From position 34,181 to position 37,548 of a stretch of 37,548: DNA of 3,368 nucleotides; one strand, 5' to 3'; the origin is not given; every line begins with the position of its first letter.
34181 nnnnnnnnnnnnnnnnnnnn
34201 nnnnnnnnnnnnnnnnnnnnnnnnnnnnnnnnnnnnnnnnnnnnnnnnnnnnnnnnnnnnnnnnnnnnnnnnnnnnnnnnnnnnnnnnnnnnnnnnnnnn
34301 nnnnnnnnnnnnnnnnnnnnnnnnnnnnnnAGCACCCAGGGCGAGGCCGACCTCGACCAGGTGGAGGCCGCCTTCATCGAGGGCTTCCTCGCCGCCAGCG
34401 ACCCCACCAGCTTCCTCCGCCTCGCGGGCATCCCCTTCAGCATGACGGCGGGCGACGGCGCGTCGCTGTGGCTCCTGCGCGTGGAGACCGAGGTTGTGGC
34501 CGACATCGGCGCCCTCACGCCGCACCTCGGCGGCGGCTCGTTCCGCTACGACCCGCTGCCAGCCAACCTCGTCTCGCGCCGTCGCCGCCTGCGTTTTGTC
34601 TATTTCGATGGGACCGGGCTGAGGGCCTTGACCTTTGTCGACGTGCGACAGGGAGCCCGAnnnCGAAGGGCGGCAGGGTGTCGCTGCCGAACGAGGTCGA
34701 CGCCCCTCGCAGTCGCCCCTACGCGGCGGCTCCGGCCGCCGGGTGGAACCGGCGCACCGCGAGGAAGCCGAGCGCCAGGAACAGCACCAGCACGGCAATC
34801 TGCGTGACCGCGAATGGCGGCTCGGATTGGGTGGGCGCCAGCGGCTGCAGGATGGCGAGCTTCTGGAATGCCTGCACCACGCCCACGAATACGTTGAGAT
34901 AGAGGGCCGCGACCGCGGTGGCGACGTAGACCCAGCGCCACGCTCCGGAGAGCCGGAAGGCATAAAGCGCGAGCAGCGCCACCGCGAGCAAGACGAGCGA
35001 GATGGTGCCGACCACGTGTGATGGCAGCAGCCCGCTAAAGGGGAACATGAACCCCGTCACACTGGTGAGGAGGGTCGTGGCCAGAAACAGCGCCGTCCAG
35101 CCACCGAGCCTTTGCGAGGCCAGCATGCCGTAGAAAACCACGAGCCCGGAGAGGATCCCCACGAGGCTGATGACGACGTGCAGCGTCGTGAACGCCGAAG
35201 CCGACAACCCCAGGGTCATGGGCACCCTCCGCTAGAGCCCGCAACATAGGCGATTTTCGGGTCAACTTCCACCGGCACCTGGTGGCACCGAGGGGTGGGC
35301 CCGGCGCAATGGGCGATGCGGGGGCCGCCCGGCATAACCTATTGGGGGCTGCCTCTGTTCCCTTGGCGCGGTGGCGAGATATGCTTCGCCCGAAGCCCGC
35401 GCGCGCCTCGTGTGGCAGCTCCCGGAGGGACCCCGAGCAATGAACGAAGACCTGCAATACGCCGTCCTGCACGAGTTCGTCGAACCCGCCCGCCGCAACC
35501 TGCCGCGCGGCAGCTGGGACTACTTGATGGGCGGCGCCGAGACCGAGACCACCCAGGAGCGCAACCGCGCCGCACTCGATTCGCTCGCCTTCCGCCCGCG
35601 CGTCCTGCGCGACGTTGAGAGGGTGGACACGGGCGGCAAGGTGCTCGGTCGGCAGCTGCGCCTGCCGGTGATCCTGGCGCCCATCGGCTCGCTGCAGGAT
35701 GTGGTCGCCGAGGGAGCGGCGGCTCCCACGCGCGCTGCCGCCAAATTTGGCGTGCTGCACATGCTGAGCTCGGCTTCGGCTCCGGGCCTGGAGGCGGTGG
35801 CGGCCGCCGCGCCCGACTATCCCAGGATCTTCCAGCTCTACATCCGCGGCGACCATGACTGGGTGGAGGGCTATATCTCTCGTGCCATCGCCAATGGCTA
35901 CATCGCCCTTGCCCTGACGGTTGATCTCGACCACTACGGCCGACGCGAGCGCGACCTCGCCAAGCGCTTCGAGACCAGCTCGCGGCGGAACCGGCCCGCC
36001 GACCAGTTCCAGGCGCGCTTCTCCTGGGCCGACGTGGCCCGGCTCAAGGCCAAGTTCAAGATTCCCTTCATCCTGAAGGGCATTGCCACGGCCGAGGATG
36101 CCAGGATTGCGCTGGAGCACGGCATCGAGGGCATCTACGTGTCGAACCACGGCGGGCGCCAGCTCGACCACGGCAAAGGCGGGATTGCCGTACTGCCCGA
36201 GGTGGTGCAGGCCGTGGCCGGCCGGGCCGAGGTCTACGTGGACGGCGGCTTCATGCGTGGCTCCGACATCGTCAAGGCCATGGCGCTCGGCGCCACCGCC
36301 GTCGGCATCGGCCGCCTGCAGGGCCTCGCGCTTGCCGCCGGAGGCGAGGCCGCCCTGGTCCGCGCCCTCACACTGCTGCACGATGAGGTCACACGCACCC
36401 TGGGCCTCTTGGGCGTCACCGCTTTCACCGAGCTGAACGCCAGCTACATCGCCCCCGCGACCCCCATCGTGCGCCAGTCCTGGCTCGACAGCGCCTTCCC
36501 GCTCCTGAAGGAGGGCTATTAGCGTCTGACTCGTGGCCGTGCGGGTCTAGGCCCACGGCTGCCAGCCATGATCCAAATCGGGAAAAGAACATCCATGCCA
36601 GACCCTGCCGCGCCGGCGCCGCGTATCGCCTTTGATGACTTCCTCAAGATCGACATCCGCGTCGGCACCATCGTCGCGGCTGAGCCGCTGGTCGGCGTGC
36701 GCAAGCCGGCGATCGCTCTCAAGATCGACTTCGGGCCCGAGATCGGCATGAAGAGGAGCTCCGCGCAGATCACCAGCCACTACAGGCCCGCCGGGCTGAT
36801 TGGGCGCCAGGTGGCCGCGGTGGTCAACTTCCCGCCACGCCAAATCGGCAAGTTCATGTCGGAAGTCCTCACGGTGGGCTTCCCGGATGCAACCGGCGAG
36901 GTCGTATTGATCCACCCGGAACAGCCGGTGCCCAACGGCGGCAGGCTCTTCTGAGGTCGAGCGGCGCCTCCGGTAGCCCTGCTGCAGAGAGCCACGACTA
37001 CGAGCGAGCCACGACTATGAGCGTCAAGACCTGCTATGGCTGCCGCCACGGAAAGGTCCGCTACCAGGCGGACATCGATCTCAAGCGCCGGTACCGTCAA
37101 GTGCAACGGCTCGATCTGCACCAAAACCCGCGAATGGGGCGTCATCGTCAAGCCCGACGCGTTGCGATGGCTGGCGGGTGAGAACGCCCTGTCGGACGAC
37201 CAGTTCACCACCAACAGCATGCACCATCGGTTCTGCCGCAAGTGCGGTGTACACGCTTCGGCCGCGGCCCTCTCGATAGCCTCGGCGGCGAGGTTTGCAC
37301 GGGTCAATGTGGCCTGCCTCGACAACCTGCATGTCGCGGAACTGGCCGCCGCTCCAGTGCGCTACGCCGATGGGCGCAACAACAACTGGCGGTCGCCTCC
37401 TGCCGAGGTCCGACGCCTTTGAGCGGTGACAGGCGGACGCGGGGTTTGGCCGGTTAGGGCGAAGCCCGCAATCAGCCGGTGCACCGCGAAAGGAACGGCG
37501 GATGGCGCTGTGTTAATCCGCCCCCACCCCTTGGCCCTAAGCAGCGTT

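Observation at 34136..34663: His/Asp-rich protein immediately downstream of the ureohydrolase: candidate novel metallochaperone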

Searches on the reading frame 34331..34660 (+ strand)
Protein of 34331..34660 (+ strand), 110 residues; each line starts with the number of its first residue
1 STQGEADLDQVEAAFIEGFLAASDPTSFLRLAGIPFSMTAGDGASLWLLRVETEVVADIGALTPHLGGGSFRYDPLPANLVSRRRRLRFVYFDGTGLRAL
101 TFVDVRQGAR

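Call 47: predict_structure(alignment_id=A3)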
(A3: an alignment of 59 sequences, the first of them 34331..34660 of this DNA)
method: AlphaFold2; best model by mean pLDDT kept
length: 110 residues; sequences in the alignment: 59
mean_pLDDT: 91.8   pTM: 0.76
mean pLDDT of the five models: 91.8, 91.1, 90.9, 90.3, 89.5
residues with pLDDT >= 90: 85; 70-90: 20; 50-70: 4; < 50: 1
segments of 3 or more residues with pLDDT < 50: none
pLDDT, mean of each block of 10 residues (from residue 1): 70 93 97 96 96 94 89 93 92 98 91
secondary structure, 60 per line:
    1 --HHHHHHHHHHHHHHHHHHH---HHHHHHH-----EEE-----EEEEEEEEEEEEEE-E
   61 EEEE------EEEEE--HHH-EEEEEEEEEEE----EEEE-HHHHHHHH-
elements in order: H3-21 H25-31 E37-39 E45-58 E60-64 E71-75 E82-92 E97-100 H102-109

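Call 52: fold_search(model_id=the predicted structure, library=pdb)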
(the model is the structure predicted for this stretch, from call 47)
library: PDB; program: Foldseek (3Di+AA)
matches with E <= 10: 187; with E <= 0.001: 0
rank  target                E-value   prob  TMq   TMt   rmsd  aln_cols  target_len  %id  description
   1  7ac7_S                9.7e-01  0.14  0.24  0.24  10.0        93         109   14  Structure of accomodated trans-translation complex on E. Coli stalled ribosome. (released 2021-08-18)
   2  7old_LP               1.1e+00  0.09  0.21  0.15  21.0        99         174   15  Thermophilic eukaryotic 80S ribosome at pe/E (TI)-POST state (released 2022-01-26)
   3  6yxx_EC               1.2e+00  0.07  0.19  0.08  13.6        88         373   14  State A of the Trypanosoma brucei mitoribosomal large subunit assembly intermediate (released 2020-10-14)
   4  1tij_A                1.3e+00  0.08  0.19  0.19  20.1       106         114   12  3D Domain-swapped human cystatin C with amyloid-like intermolecular beta-sheets (released 2005-07-19)
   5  1kn9_D                1.5e+00  0.12  0.21  0.12   9.6        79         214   10  CRYSTAL STRUCTURE OF A BACTERIAL SIGNAL PEPTIDASE APO-ENZYME, IMPLICATIONS FOR SIGNAL PEPTIDE BINDING AND THE SER-LYS  (released 2002-01-30)
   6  1p71_B                2.0e+00  0.15  0.20  0.23   9.5        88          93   11  Anabaena HU-DNA corcrystal structure (TR3) (released 2003-05-13)
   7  2ndp_MODEL_1_A        2.2e+00  0.06  0.17  0.18  12.8        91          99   13  Structure of DNA-binding HU protein from micoplasma Mycoplasma gallisepticum (released 2016-11-09)
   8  7olc_LP               2.3e+00  0.08  0.19  0.12  13.5        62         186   13  Thermophilic eukaryotic 80S ribosome at idle POST state (released 2022-01-26)
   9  9i5v_V                2.3e+00  0.06  0.20  0.18  13.2       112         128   16  70S P. gingivalis ribosome erm-delta-porN strain (released 2025-08-20)
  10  9bu0_C                2.4e+00  0.03  0.14  0.07  22.9       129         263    9  Structure of human MAIT A-F7 TCR in complex with human MR1-salicylaldehyde (released 2024-12-25)
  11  1f42_A                2.6e+00  0.08  0.20  0.09  15.9        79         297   14  THE P40 DOMAIN OF HUMAN INTERLEUKIN-12 (released 2001-06-13)
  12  1tij_B                2.6e+00  0.04  0.19  0.19  20.7       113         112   12  3D Domain-swapped human cystatin C with amyloid-like intermolecular beta-sheets (released 2005-07-19)
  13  9xpf_G                2.7e+00  0.06  0.15  0.08   9.9        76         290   18  The structure of sheath and tube proteins of phage Phikz (released 2026-02-11)
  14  5y91_A                2.7e+00  0.03  0.17  0.08  19.9       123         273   13  The structure of the MHC class I molecule of bony fishes provides insights into the conserved nature of the antigen-pr (released 2017-09-20)
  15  5oki_B                2.9e+00  0.09  0.23  0.07   9.7        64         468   12  Crystal structure of the Ctf18-1-8 module from Ctf18-RFC in complex with a 63 kDa fragment of DNA Polymerase epsilon (released 2017-12-20)
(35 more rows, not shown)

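Call 66: search_protein_families(library=pfam, alignment_id=A3, max_evalue=1)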
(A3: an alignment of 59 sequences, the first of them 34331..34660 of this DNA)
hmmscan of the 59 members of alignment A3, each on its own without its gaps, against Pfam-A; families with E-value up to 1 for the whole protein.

A. member 1, window:34331-34660:+ (110 aa): 0 families

B. families by the number of members that match (of 59 scanned): 4 families
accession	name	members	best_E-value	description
PF01107.23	MP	3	0.014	Viral movement protein (MP)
PF02535.28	Zip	3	0.092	ZIP Zinc transporter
PF10986.14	ZrgA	2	0.057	ZrgA family zinc uptake protein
PF24944.1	DUF7758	1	0.21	Domain of unknown function (DUF7758)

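Call 67: search_protein_families(library=ncbifam, alignment_id=A3, max_evalue=1)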
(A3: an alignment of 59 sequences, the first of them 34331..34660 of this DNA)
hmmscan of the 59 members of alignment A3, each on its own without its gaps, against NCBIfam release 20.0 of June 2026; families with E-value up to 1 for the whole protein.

A. member 1, window:34331-34660:+ (110 aa): 0 families

B. families by the number of members that match (of 59 scanned): 8 families
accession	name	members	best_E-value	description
NF033827.1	CDF_efflux_DmeF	8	0.089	CDF family Co(II)/Ni(II) efflux transporter DmeF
NF007454.0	PRK10019.1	5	0.0029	nickel/cobalt efflux transporter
NF047873.1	ZrgA_Zn_trans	2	0.033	zinc uptake protein ZrgA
NF053667.1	HypB_prefix_1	2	0.05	hydrogenase nickel incorporation protein HypB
NF005876.0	PRK07823.1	2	0.12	S-methyl-5'-thioadenosine phosphorylase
NF033849.1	ser_rich_anae_1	2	0.15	serine-rich protein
NF005883.0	PRK07845.1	1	0.16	NAD(P)H-quinone dehydrogenase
NF047907.1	EpsI_Nterm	1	0.21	ESX-1 associated ATP-binding protein EpsI N-terminal domain-containing protein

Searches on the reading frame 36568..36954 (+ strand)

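Call 8: search_protein_families(library=pfam, proteins=[window:36568-36954:+], max_evalue=0.01)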
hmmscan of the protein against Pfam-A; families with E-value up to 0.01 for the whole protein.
window:36568-36954:+ (128 aa): 1 family
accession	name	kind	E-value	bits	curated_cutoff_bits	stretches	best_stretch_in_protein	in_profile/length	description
PF01588.26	tRNA_bind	-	9.8e-11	42.1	27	1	30-124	1-94/96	Putative tRNA binding domain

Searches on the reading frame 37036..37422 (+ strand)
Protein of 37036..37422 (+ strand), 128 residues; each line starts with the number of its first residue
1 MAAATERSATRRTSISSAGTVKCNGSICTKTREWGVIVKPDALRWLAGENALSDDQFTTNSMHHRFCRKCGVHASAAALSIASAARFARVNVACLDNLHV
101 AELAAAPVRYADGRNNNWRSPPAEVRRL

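Call 56: search_protein_families(library=pfam, proteins=[window:37036-37422:+], max_evalue=0.001)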
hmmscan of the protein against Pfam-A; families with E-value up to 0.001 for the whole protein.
window:37036-37422:+ (128 aa): 1 family
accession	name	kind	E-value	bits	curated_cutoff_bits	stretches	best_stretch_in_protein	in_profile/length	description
PF04828.22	GFA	-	2.6e-06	27.9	24.3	1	19-98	21-102/115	Glutathione-dependent formaldehyde-activating enzyme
